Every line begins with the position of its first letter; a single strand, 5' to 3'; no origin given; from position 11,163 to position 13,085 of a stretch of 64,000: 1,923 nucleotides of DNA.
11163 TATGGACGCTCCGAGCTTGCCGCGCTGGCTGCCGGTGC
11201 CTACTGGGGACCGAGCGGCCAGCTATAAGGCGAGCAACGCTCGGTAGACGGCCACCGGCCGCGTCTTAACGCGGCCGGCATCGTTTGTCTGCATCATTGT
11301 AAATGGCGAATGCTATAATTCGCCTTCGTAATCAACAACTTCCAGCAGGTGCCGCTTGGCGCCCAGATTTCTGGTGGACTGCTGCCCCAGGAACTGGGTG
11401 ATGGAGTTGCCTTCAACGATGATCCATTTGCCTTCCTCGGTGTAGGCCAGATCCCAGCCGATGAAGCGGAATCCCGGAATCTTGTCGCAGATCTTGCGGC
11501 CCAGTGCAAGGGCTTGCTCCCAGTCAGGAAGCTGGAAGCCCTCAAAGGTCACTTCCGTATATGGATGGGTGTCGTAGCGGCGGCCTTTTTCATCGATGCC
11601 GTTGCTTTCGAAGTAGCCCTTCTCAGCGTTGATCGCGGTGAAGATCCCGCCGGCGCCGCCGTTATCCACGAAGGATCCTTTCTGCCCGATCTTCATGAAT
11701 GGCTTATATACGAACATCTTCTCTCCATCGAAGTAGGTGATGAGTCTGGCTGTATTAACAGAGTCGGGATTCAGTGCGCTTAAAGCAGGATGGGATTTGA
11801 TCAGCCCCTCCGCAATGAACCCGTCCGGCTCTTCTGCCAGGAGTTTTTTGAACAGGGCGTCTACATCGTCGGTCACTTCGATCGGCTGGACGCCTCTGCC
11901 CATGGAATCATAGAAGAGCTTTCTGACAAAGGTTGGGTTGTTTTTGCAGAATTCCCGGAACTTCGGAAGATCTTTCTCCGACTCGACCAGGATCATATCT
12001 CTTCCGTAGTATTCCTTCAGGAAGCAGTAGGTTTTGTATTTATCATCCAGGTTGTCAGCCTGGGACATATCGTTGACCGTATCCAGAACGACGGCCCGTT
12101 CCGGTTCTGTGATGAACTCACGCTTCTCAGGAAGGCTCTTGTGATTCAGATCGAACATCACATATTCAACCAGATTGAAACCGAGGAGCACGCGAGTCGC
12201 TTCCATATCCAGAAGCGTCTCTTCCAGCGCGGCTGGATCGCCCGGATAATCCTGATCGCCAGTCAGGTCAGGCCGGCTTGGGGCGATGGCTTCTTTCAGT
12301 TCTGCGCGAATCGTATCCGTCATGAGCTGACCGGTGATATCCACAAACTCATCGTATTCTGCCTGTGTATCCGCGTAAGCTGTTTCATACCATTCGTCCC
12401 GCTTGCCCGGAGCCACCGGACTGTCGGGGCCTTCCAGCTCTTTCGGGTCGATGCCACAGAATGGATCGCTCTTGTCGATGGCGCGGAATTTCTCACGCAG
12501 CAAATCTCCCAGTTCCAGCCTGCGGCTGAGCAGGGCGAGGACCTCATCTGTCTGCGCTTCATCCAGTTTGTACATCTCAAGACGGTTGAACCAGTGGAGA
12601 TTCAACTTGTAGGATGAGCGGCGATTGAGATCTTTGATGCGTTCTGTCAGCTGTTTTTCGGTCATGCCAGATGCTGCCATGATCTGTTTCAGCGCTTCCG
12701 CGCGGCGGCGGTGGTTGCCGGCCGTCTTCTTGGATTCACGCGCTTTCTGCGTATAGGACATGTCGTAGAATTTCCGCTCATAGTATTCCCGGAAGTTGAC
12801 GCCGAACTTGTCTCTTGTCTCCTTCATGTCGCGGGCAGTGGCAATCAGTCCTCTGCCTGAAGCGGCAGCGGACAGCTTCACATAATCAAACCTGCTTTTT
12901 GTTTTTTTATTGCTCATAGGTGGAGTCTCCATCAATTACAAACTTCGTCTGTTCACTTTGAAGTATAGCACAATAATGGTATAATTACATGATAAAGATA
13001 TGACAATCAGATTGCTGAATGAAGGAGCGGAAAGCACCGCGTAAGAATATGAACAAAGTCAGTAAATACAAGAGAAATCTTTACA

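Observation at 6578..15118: Amidoligase island inside a teichoic-acid locus: three PF14397-type ATP-grasp genes plus a MurF-like ligase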

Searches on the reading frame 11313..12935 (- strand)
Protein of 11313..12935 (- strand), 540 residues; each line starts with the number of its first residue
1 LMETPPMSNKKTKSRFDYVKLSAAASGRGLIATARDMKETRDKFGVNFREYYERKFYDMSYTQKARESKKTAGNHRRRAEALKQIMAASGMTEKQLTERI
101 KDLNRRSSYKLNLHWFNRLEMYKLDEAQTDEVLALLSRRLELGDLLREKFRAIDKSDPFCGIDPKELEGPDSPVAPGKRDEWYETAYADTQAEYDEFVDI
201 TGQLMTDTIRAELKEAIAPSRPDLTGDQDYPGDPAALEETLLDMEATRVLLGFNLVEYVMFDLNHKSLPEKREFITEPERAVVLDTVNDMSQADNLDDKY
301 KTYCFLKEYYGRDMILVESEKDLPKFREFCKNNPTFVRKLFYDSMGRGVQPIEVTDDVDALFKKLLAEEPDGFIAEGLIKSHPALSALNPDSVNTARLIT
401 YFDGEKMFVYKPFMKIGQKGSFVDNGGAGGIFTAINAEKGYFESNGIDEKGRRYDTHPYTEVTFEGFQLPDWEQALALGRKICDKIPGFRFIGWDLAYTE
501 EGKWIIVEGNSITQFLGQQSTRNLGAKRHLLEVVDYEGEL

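Call 3: search_protein_families(library=pfam, proteins=[window:11313-12935:-], max_evalue=0.01)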
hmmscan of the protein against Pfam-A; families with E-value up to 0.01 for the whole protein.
window:11313-12935:- (540 aa): 1 family
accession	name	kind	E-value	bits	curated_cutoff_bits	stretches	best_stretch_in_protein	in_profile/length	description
PF14397.11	ATPgrasp_ST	-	4.8e-41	141.2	31.4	1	284-526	7-269/278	Sugar-transfer associated ATP-grasp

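Call 9: search_protein_families(library=ncbifam, proteins=[window:11313-12935:-], max_evalue=0.01)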
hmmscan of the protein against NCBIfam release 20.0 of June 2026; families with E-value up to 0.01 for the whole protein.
window:11313-12935:- (540 aa): 1 family
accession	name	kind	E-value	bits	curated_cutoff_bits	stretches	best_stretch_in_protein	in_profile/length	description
TIGR02291.1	rimK_rel_E_lig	hypoth_equivalog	8.8e-05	21.6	314.2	1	455-511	213-268/317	alpha-L-glutamate ligase-like protein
